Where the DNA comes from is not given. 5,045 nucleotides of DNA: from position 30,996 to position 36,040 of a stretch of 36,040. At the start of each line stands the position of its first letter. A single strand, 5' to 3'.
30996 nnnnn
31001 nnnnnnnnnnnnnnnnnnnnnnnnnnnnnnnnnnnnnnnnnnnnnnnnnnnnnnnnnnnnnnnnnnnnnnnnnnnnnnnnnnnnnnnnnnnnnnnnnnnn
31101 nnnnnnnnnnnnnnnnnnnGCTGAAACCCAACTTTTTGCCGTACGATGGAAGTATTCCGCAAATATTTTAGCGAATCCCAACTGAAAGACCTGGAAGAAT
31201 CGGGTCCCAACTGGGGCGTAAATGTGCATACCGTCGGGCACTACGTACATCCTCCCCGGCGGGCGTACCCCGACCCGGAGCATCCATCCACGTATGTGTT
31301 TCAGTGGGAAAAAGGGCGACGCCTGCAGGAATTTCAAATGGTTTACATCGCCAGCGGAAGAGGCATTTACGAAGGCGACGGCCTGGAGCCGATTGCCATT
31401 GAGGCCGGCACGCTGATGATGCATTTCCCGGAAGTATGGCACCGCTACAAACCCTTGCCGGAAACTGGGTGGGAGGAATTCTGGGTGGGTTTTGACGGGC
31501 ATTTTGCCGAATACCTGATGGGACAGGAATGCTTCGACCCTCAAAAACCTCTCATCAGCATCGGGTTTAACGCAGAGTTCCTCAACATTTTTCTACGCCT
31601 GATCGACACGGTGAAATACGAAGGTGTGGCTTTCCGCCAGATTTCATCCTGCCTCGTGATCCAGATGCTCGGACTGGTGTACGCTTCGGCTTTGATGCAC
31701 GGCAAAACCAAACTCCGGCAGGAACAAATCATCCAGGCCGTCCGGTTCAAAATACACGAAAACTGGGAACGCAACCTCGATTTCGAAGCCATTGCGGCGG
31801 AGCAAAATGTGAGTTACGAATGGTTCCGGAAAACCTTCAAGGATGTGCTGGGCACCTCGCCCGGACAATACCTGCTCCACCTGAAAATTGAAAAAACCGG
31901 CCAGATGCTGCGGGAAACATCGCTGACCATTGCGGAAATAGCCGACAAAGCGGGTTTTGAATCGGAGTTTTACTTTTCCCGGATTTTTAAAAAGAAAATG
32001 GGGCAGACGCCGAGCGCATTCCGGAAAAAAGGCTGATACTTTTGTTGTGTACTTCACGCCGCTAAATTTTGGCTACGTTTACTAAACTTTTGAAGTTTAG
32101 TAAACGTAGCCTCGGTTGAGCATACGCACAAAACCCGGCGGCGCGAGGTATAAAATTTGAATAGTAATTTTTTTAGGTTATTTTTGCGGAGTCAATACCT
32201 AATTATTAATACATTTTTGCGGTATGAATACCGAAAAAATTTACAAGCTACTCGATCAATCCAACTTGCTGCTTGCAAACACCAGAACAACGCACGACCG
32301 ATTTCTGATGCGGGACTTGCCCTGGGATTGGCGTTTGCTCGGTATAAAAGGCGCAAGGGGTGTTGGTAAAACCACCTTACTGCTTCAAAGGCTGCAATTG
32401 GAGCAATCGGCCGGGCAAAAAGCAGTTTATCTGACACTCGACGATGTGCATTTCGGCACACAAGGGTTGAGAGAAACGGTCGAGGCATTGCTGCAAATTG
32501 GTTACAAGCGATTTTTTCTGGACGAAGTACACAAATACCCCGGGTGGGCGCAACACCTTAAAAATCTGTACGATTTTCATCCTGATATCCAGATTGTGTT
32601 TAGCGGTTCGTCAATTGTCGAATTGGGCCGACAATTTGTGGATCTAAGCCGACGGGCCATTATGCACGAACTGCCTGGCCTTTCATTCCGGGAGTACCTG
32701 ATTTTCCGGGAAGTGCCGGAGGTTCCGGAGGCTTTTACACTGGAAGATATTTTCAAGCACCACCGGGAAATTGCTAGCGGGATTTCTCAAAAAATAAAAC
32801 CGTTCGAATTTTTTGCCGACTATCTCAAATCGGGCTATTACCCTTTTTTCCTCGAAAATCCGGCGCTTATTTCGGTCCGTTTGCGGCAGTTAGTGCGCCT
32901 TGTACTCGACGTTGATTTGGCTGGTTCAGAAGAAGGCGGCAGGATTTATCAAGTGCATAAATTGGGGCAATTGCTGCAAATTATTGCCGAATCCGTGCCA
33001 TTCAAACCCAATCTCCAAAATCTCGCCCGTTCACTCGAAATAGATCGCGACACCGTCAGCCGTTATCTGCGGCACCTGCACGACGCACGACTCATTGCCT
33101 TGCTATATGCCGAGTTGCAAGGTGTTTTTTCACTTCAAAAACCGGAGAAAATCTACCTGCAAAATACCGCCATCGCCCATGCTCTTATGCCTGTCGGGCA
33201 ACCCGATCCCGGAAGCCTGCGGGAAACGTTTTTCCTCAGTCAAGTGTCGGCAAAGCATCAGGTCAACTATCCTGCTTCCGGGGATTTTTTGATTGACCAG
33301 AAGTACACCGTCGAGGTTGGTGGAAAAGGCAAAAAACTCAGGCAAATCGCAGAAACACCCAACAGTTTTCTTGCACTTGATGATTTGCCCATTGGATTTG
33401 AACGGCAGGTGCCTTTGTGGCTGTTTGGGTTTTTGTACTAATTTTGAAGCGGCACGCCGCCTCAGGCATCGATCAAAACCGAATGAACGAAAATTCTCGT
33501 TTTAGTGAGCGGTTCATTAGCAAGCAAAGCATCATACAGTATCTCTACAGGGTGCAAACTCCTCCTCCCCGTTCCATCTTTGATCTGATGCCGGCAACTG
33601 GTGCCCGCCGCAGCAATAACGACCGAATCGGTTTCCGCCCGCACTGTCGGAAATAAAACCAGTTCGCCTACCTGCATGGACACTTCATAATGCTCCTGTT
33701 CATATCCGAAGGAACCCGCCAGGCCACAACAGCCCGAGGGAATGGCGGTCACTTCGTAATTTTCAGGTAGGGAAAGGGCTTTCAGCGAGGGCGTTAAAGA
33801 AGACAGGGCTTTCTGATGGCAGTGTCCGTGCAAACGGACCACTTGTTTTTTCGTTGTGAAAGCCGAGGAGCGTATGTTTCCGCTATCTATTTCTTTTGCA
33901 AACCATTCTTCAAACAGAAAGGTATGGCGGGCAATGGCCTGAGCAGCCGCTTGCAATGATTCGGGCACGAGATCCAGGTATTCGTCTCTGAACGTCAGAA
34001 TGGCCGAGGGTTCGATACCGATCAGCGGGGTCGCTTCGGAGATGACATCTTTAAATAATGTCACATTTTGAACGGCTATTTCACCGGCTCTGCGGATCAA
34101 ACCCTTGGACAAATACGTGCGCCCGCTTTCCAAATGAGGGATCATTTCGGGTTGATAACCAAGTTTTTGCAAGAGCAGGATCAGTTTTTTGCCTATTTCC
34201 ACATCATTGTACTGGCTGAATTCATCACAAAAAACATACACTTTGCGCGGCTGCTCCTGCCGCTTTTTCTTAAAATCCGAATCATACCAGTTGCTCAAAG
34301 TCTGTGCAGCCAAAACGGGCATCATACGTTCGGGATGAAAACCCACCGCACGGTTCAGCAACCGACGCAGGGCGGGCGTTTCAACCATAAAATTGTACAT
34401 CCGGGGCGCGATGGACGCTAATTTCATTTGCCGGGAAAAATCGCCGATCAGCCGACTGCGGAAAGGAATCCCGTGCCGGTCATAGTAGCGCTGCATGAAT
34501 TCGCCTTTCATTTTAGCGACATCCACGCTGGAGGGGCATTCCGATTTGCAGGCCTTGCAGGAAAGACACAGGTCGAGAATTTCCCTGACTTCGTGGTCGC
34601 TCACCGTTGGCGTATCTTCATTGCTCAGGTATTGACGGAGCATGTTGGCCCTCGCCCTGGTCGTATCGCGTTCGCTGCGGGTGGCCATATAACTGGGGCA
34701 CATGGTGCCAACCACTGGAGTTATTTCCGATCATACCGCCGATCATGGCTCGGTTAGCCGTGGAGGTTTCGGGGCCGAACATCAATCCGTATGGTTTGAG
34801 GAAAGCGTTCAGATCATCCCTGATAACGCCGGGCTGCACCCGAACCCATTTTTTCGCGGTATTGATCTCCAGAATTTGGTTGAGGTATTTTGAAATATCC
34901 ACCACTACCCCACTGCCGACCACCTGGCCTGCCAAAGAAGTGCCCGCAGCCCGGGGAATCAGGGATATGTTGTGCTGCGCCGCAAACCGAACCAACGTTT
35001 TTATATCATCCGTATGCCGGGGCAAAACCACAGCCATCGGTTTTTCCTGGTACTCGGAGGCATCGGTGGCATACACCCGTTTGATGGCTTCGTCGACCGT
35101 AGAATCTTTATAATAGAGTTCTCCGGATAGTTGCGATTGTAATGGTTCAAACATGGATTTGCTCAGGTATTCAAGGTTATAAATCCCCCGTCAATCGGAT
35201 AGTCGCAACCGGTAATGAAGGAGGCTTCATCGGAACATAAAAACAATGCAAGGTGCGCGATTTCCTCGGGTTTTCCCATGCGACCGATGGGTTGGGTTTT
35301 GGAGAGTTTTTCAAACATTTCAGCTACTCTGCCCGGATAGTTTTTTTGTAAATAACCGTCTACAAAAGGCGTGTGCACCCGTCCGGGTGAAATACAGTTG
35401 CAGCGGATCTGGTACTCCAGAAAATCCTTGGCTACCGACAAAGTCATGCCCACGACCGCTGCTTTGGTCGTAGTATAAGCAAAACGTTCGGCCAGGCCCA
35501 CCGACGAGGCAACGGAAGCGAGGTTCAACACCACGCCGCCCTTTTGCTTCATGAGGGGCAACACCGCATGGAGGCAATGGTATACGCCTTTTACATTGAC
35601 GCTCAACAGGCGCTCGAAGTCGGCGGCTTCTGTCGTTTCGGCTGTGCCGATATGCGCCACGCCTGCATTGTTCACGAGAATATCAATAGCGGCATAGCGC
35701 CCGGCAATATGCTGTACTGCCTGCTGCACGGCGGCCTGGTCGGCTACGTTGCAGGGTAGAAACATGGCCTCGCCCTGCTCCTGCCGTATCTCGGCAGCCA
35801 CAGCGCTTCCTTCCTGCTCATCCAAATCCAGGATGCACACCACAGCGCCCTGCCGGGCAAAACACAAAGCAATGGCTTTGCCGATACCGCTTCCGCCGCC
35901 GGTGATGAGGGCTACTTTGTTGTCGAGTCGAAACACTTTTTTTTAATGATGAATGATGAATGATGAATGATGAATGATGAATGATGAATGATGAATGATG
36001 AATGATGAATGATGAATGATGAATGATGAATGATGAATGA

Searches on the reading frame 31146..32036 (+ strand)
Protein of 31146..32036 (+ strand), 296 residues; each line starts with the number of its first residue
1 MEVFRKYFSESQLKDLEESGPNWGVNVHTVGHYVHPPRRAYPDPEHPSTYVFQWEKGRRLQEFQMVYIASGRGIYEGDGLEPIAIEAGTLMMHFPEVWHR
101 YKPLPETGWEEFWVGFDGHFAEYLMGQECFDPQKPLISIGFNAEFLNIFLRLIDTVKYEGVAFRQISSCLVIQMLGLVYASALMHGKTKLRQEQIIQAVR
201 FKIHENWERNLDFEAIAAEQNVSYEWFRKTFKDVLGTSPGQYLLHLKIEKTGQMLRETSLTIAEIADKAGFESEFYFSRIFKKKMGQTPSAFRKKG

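Call 4: search_protein_families(library=pfam, proteins=[window:31146-32036:+])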
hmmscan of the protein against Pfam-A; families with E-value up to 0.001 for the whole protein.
window:31146-32036:+ (296 aa): 3 families
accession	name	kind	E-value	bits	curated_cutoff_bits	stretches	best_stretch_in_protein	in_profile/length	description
PF00165.29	HTH_AraC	-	1.3e-21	76.6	26.6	2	257-294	6-42/42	Bacterial regulatory helix-turn-helix proteins, AraC family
PF12833.13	HTH_18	-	4.5e-20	72.2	33.6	1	216-294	1-79/80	Helix-turn-helix domain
PF02311.25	AraC_binding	-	1.5e-09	38.1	21.1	1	59-156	20-116/135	AraC-like ligand binding domain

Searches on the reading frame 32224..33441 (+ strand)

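Call 4: search_protein_families(library=pfam, proteins=[window:32224-33441:+])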
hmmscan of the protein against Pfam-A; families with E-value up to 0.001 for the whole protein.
window:32224-33441:+ (405 aa): 2 families
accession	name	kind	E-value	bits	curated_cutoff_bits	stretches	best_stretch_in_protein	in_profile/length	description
PF13173.12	AAA_14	-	3.5e-24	85.7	27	1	37-159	3-129/129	AAA domain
PF13635.12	DUF4143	-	5.8e-09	36.3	28.1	1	240-347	9-124/160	Domain of unknown function (DUF4143)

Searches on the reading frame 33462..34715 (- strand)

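Call 4: search_protein_families(library=pfam, proteins=[window:33462-34715:-])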
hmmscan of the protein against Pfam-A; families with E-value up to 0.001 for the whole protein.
window:33462-34715:- (417 aa): 2 families
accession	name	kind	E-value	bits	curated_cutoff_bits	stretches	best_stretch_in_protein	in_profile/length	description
PF13534.11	Fer4_17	-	3.1e-07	31.3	22.2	1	5-65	11-61/61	4Fe-4S dicluster domain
PF13183.11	Fer4_8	-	7.1e-07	30.1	27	1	5-64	14-68/68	4Fe-4S dicluster domain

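Call 8: search_protein_families(library=ncbifam, proteins=[window:33462-34715:-], max_evalue=0.001)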
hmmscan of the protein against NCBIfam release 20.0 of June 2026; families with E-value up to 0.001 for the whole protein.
window:33462-34715:- (417 aa): 5 families
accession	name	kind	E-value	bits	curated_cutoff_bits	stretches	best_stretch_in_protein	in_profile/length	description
NF008369.0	PRK11168.1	equivalog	2.9e-62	210.8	278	1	39-397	49-399/401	anaerobic glycerol-3-phosphate dehydrogenase subunit C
NF049975.1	2HglutDHaseYdiJ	equivalog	8.7e-61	205.8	1350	1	40-395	662-1016/1018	D-2-hydroxyglutarate dehydrogenase YdiJ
TIGR03379.1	glycerol3P_GlpC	equivalog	3.8e-40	137.9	279.9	1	44-397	48-396/397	anaerobic glycerol-3-phosphate dehydrogenase subunit GlpC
NF045670.1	quin_L_LdhH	equivalog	2.8e-27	95.3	800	1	41-386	347-693/706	L-lactate dehydrogenase (quinone) large subunit LdhH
NF008434.0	PRK11274.1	equivalog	4.4e-12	45.6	333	1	5-397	34-407/409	glycolate oxidase subunit GlcF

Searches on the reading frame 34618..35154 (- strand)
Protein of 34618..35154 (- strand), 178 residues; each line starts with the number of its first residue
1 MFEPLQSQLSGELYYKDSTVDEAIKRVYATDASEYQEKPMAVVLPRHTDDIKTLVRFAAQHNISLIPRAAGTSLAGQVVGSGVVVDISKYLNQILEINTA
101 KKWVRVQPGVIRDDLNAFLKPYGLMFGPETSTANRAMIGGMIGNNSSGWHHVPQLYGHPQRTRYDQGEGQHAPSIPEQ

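Call 89: search_protein_families(library=pfam, proteins=[window:34618-35154:-], max_evalue=0.0001)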
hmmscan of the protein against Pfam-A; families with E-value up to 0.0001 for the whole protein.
window:34618-35154:- (178 aa): 1 family
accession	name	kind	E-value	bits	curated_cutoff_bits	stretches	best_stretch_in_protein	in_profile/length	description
PF01565.28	FAD_binding_4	-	9.6e-33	113.3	26.4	1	39-152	1-114/139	FAD binding domain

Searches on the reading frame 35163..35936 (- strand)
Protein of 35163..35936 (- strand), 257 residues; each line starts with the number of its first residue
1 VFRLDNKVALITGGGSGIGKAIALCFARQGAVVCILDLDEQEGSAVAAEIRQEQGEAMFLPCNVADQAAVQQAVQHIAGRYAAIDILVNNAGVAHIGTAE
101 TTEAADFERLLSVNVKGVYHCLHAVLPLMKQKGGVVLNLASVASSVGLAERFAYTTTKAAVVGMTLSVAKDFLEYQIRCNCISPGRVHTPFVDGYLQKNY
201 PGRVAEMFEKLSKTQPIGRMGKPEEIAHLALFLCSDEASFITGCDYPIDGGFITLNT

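Call 4: search_protein_families(library=pfam, proteins=[window:35163-35936:-])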
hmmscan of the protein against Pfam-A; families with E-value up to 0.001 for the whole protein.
window:35163-35936:- (257 aa): 4 families
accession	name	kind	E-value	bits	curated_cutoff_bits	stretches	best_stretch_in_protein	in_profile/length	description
PF13561.12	adh_short_C2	-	1.1e-64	218.7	27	1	16-252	6-235/236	Enoyl-(Acyl carrier protein) reductase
PF00106.31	adh_short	-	1.7e-54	184.7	26.6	1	7-193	1-188/195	short chain dehydrogenase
PF08659.16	KR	-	1.3e-14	55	22.6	1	9-160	3-155/180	KR domain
PF01370.27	Epimerase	-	0.0002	21.3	20.9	1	9-141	1-115/240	NAD dependent epimerase/dehydratase family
